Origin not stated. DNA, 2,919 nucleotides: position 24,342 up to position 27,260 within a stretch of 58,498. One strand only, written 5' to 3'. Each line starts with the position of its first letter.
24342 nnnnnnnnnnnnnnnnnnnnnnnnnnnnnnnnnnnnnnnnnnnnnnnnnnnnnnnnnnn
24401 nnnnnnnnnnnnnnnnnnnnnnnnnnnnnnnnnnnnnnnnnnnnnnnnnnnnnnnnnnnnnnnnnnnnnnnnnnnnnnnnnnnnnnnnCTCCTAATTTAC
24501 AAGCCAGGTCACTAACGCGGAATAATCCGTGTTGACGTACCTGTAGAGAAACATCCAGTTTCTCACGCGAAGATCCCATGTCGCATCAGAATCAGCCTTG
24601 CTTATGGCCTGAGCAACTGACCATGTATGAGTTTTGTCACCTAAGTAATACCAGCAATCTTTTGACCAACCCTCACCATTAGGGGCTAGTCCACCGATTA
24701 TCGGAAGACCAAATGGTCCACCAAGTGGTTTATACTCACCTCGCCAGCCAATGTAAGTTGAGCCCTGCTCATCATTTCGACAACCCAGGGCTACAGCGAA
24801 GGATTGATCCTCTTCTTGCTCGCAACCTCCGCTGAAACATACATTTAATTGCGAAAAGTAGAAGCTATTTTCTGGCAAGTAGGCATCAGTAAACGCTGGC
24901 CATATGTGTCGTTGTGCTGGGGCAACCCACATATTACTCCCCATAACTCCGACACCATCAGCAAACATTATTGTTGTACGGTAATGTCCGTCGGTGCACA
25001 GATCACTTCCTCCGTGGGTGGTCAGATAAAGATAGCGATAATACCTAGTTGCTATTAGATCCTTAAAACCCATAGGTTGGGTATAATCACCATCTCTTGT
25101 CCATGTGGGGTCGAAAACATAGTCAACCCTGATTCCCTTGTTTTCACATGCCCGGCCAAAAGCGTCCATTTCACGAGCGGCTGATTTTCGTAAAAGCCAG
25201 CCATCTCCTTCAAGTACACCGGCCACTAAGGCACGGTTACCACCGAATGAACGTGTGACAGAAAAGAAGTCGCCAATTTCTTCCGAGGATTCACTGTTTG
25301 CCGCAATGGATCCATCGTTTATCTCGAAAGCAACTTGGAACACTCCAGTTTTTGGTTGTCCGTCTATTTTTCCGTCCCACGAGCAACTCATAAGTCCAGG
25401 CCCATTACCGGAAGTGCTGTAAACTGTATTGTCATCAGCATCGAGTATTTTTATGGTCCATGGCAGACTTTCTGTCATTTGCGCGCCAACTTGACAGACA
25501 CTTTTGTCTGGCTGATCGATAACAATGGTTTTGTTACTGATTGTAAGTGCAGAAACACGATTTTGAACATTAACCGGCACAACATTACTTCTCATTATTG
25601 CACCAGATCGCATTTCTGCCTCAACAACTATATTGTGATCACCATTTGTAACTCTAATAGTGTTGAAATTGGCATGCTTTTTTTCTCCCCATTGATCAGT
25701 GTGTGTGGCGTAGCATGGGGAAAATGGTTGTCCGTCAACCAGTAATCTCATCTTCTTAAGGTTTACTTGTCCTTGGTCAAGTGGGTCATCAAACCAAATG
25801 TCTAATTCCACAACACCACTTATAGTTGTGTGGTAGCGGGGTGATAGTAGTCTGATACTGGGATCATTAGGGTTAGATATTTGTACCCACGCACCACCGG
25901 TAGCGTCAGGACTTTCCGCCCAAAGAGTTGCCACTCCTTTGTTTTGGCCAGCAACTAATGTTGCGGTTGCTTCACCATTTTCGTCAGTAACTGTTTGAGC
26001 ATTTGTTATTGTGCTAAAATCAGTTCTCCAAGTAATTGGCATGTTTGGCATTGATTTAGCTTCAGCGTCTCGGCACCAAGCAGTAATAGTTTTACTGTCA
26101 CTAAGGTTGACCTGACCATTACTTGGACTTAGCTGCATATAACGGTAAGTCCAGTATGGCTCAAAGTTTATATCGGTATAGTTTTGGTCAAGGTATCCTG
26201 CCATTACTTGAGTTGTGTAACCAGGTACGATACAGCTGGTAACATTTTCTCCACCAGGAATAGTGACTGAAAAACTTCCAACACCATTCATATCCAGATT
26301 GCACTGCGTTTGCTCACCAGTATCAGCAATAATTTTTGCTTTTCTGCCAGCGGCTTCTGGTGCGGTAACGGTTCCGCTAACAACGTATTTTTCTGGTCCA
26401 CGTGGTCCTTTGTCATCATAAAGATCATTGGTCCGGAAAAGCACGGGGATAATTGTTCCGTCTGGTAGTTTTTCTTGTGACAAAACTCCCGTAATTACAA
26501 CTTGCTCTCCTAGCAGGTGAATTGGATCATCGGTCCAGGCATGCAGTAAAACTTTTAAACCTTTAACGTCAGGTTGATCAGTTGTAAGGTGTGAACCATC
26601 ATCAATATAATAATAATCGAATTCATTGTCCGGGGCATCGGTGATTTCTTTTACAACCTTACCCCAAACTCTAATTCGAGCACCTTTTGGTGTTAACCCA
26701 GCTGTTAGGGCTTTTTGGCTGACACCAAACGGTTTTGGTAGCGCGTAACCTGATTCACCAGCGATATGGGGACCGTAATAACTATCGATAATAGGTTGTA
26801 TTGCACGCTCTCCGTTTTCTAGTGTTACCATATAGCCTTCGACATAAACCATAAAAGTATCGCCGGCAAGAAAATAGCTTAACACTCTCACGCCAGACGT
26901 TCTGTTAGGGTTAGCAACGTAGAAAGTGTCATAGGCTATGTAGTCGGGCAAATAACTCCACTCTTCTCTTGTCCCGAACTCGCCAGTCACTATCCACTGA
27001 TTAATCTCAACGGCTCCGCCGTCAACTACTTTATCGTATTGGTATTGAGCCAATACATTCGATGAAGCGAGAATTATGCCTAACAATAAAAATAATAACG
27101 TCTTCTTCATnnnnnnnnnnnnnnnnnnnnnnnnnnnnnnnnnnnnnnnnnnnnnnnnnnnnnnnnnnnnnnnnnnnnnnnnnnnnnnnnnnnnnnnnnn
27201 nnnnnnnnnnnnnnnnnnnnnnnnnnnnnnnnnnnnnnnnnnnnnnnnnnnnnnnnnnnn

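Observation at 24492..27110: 872-aa secreted protein whose C-terminal domain carries a clan-CD cysteine-protease-like His/Cys dyad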

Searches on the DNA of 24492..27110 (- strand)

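Call 39: search_rna_families(sources=[L001, L002], threshold=gathering, show_alignments=2)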
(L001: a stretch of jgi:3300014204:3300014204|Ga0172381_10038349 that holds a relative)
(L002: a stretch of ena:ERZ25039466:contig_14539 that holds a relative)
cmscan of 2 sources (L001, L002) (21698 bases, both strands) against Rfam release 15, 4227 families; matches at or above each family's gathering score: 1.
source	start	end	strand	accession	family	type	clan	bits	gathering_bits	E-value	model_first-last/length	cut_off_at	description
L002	17027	17291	+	RF01854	Bacteria_large_SRP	Gene;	CL00003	183.6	60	5.9e-31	1-256/256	no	Bacterial large signal recognition particle RNA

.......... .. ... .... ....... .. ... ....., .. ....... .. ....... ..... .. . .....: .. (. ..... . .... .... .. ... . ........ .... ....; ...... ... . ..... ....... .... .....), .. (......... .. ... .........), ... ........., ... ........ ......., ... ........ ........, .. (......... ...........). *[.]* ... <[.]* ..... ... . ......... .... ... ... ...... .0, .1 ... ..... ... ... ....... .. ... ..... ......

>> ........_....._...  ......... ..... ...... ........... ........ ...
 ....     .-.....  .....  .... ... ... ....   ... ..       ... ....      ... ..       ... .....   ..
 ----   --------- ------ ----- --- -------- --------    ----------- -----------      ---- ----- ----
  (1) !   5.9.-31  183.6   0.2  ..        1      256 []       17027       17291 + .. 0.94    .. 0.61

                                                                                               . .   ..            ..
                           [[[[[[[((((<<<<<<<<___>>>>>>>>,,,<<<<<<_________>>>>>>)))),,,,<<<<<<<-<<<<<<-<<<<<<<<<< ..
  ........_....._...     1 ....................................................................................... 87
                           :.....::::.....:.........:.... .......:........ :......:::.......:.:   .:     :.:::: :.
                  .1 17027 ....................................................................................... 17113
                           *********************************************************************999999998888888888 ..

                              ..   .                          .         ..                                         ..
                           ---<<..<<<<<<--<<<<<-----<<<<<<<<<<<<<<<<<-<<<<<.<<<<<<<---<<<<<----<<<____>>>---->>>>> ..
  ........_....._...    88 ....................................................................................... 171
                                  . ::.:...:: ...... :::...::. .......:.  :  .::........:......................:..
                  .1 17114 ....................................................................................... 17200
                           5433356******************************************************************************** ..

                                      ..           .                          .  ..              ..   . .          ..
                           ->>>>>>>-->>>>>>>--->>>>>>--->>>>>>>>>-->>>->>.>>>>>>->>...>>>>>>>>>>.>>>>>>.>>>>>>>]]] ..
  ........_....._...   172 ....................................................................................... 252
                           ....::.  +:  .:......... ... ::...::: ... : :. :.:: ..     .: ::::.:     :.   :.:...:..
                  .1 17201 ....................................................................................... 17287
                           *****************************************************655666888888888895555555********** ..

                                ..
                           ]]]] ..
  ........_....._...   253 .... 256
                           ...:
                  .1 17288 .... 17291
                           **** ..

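Call 42: search_rna_families(source=L001, start=850, end=1500, threshold=evalue, max_evalue=10, show_alignments=1)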
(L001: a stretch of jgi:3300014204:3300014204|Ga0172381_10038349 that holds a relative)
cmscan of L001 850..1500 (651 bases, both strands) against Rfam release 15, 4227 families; matches with E-value up to 10: 2.
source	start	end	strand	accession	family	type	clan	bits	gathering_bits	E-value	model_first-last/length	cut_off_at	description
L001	1011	1090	+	RF03167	c-di-GMP-I-GGC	Cis-reg; riboswitch;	CL00126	32.3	59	1.1e-05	1-80/80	no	c-di-GMP-I-GGC riboswitch aptamer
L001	1118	1198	+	RF01051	c-di-GMP-I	Cis-reg; riboswitch;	CL00126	26.3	35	0.0053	1-87/87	no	c-di-GMP-I riboswitch aptamer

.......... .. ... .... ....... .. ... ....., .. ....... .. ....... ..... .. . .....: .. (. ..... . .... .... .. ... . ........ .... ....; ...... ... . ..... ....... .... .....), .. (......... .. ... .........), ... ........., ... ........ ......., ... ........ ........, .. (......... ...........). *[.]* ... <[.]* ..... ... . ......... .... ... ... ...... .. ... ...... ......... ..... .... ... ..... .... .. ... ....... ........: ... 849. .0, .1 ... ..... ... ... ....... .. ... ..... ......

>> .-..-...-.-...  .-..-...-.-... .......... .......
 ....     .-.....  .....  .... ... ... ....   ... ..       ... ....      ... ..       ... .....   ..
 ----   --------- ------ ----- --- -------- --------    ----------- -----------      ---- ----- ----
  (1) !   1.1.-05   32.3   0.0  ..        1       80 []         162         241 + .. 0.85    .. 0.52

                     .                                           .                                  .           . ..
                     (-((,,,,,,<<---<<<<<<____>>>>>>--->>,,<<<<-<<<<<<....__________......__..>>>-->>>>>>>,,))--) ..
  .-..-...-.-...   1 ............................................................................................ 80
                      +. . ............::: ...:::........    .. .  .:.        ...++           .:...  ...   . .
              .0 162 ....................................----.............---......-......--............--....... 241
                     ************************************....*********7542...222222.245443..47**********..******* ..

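Call 52: search_rna_families(sources=[L003, L004, L005, L006, L008, L009], threshold=evalue, max_evalue=0.01)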
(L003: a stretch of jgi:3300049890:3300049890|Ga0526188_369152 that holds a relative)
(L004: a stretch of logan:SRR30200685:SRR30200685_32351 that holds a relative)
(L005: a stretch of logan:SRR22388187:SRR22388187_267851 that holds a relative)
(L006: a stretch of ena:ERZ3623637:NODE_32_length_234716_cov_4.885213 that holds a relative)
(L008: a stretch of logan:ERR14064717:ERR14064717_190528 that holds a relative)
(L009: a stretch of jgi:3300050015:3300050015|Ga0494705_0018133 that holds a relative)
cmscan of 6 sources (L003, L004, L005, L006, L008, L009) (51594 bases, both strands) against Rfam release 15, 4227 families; matches with E-value up to 0.01: 2.
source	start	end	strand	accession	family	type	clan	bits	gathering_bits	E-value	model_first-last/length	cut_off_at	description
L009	3726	3796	+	RF00005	tRNA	Gene; tRNA;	CL00001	67.3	29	1.4e-12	1-71/71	no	tRNA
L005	1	73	+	RF01051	c-di-GMP-I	Cis-reg; riboswitch;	CL00126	34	35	0.0056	23-87/87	5'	c-di-GMP-I riboswitch aptamer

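Call 59: search_rna_families(sources=[L003, L009], threshold=evalue, max_evalue=5)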
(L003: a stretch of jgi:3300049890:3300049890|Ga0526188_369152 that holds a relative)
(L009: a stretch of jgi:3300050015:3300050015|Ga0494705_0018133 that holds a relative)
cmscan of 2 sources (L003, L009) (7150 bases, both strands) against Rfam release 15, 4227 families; matches with E-value up to 5: 6.
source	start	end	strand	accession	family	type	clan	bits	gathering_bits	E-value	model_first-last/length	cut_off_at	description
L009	3726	3796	+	RF00005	tRNA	Gene; tRNA;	CL00001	67.3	29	2e-13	1-71/71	no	tRNA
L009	3726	3797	-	RF04354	Plastid-ycf2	Cis-reg;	-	29.5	65.7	0.0055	1-75/75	no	Plastid-ycf2 5UTR RNA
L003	634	653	+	RF01382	HIV-1_SL4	Cis-reg;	-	20.8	31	0.97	1-20/20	no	HIV-1 stem-loop 4 packaging signal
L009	3862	3923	+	RF00371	sroE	Gene; sRNA;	-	20.4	51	0.44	1-92/92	no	sroE RNA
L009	3508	3557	+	RF01306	sR52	Gene; snRNA; snoRNA; CD-box;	-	19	50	1.7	1-60/60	no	Small nucleolar RNA sR52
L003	2439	2503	+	RF01952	SOX2OT_exon2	Gene; lncRNA;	-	16.5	45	3.3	1-69/69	no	SOX2 overlapping transcript exon 2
